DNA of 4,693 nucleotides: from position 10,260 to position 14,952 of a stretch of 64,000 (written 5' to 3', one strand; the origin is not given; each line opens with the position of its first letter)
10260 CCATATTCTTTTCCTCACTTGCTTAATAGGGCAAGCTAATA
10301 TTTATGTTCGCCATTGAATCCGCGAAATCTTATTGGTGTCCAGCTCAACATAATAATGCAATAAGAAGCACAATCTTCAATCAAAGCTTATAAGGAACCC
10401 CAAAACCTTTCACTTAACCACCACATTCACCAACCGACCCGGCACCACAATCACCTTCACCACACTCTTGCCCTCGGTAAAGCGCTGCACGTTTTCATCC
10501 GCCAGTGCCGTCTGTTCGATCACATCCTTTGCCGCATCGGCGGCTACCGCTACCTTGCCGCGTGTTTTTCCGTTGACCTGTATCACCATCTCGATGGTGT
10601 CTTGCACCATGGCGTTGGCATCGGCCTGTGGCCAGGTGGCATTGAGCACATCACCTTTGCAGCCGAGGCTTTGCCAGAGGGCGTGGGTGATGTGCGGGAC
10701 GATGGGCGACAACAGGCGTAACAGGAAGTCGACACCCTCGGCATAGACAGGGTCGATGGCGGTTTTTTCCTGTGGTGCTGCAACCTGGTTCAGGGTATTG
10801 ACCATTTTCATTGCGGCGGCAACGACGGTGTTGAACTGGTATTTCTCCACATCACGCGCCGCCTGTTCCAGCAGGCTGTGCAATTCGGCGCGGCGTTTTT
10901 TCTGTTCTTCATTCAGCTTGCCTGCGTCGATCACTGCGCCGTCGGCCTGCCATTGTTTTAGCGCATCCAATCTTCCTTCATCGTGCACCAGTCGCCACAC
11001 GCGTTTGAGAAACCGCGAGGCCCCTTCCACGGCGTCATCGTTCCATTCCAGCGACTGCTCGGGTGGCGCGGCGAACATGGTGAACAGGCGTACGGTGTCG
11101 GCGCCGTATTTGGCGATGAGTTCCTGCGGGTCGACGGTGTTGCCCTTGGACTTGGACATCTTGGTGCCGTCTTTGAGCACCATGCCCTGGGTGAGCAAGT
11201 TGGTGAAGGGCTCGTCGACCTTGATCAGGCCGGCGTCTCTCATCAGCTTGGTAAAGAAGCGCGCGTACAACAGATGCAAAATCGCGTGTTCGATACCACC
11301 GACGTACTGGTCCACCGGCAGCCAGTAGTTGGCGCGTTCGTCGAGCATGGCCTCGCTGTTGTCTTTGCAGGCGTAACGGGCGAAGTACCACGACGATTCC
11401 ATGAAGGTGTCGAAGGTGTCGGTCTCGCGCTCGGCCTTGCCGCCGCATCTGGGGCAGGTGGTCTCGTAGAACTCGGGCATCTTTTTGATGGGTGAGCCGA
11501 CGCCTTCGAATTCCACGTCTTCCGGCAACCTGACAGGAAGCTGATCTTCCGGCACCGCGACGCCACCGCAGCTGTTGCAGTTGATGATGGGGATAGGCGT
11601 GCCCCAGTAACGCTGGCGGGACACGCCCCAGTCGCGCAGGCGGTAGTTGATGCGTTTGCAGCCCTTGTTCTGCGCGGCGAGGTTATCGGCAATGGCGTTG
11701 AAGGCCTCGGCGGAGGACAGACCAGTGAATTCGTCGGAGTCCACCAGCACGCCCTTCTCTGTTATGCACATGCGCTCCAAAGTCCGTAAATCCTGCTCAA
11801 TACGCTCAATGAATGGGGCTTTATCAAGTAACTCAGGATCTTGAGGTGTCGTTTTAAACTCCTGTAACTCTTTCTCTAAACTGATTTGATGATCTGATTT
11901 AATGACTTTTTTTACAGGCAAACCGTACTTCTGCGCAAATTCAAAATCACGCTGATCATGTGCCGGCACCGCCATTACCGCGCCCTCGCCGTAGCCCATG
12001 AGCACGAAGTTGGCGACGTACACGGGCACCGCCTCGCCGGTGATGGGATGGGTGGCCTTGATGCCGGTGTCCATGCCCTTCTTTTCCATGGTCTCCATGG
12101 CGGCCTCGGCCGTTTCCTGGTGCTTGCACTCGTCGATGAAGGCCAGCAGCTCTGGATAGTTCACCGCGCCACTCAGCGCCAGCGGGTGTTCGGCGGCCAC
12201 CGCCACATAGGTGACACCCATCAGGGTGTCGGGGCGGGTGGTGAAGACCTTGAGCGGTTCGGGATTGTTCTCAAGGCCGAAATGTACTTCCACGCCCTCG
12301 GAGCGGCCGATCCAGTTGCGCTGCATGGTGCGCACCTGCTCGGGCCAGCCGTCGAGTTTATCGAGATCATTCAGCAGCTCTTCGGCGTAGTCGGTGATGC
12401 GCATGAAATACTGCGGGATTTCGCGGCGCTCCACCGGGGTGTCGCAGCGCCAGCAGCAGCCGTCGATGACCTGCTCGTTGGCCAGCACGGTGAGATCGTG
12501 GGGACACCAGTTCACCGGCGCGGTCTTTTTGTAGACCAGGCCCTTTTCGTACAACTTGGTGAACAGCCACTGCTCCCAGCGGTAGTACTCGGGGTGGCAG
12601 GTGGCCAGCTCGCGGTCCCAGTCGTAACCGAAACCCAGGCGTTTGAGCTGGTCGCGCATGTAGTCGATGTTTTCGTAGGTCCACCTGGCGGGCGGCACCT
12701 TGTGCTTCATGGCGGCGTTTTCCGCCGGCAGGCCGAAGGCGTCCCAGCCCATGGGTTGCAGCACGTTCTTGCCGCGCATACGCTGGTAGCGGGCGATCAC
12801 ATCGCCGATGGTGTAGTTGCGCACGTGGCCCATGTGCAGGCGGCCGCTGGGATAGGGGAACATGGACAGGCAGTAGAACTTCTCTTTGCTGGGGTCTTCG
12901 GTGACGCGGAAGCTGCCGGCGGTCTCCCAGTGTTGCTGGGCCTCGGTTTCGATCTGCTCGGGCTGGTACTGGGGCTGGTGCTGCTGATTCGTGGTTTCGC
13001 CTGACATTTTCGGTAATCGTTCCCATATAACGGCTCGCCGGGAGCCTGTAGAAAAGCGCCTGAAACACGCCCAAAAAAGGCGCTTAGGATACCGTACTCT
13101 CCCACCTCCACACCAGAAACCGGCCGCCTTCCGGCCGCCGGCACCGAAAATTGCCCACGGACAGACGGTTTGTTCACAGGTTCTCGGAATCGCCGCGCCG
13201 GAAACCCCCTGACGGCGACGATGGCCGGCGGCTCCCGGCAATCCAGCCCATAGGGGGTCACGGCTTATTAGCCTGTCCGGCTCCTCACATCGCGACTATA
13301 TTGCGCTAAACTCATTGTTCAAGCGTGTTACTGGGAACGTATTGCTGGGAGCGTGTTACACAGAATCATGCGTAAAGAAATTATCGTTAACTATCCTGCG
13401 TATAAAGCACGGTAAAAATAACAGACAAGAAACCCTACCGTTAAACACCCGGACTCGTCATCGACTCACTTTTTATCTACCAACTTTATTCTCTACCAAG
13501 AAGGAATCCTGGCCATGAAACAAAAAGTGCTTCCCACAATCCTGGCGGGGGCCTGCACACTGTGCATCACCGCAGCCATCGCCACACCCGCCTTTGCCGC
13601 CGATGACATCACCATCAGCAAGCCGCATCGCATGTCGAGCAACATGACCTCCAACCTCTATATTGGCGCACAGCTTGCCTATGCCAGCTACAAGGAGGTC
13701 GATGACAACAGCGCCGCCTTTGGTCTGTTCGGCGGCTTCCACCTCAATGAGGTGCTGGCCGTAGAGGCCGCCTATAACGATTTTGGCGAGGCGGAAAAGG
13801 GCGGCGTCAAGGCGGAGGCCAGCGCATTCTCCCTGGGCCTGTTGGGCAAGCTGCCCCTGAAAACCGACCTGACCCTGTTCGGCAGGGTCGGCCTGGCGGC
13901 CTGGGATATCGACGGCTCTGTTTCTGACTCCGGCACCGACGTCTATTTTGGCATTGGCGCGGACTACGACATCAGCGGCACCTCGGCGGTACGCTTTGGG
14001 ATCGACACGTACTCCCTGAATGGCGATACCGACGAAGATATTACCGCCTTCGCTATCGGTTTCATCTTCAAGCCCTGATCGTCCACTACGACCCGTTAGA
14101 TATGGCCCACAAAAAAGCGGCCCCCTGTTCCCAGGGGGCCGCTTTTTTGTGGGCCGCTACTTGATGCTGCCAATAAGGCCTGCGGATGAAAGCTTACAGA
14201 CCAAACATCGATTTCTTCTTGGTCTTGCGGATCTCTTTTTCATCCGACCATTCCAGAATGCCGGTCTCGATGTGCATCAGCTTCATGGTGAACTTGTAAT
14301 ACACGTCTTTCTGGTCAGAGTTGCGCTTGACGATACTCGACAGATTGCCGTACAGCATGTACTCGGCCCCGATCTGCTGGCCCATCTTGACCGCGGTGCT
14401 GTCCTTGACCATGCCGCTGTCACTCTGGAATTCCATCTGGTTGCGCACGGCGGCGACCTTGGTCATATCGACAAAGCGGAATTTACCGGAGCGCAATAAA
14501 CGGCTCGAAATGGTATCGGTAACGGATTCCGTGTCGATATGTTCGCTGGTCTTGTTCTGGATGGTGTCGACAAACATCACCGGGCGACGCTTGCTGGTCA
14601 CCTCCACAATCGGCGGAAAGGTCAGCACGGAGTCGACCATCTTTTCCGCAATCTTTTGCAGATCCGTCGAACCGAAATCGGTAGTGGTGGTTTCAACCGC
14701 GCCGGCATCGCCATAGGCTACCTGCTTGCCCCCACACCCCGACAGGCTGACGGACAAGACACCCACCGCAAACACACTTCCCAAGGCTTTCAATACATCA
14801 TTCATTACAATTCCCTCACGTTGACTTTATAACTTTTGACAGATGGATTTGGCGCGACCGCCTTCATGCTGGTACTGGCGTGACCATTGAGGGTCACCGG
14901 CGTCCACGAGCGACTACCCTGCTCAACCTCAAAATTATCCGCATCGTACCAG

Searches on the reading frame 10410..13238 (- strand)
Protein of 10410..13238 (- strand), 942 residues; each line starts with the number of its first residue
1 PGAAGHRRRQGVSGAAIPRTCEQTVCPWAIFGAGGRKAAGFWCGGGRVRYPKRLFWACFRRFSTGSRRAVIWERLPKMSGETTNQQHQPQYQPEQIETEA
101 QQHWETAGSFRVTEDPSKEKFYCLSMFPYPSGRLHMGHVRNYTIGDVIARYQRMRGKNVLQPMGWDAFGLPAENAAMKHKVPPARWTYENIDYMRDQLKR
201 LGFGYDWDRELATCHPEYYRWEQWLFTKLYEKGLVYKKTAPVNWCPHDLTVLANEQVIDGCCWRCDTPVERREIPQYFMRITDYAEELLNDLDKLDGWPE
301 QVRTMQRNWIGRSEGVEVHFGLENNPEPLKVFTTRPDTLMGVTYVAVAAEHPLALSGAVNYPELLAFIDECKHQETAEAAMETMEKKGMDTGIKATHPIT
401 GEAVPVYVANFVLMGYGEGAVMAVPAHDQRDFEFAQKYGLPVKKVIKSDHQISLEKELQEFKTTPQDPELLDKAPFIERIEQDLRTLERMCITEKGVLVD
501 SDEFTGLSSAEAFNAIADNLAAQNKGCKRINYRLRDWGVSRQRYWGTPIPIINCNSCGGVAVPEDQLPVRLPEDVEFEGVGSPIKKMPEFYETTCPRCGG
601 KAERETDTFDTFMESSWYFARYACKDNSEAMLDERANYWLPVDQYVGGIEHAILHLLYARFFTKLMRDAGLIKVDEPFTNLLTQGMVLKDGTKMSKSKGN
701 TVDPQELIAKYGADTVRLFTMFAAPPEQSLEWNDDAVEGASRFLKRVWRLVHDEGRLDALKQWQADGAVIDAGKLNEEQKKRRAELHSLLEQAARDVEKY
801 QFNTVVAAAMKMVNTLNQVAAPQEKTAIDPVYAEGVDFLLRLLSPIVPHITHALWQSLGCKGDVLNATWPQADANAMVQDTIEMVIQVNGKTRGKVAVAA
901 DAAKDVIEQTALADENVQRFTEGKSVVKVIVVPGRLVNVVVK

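Call 53: search_protein_families(library=pfam, proteins=[window:10410-13238:-], max_evalue=0.0001)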
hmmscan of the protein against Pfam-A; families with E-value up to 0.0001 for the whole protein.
window:10410-13238:- (942 aa): 6 families
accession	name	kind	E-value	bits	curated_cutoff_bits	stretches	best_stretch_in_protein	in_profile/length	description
PF13603.12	tRNA-synt_1_2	-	3.5e-72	242.2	25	1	307-520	1-184/185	Leucyl-tRNA synthetase, editing domain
PF00133.28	tRNA-synt_1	-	1.8e-58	198.7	22.7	2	101-311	3-226/414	tRNA synthetases class I (I, L, M and V)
PF09334.17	tRNA-synt_1g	-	7.7e-34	117.5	20.1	2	125-267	5-144/391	tRNA synthetases class I (M)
PF08264.19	Anticodon_1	-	3.7e-21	76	25.1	1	784-907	6-147/148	Anticodon-binding domain of tRNA ligase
PF01406.26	tRNA-synt_1e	-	6.7e-07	29.4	27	0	680-740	240-299/301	tRNA synthetases class I (C) catalytic domain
PF01921.24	tRNA-synt_1f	-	2.6e-05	23.7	27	0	687-735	276-323/360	tRNA synthetases class I (K)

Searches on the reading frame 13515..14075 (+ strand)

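Call 53: search_protein_families(library=pfam, proteins=[window:13515-14075:+], max_evalue=0.0001)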
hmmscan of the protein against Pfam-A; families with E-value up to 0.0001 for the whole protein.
window:13515-14075:+ (187 aa): 2 families
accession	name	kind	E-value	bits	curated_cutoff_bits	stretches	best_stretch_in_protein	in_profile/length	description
PF13505.12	OMP_b-brl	-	9.2e-17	62.2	28.7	1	17-183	4-171/175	Outer membrane protein beta-barrel domain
PF01389.23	OmpA_membrane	-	1.4e-14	54.7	21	1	57-160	25-143/180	OmpA-like transmembrane domain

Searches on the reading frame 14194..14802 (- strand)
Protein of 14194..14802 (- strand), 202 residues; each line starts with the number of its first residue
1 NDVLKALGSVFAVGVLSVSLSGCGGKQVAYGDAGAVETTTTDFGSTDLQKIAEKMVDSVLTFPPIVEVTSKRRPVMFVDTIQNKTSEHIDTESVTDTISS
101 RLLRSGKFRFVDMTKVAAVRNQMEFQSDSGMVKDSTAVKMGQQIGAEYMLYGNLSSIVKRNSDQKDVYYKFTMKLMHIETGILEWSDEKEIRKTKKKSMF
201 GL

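Call 53: search_protein_families(library=pfam, proteins=[window:14194-14802:-], max_evalue=0.0001)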
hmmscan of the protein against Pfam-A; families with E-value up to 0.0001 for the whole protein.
window:14194-14802:- (202 aa): 2 families
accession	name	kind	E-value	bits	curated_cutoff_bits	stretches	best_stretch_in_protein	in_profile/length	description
PF13036.11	LpoB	-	3.6e-54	183.1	22.3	1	47-191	1-147/147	Peptidoglycan-synthase activator LpoB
PF11684.13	DUF3280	-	4.5e-05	24.2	30.1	1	86-197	24-124/138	Protein of unknown function (DUF2380)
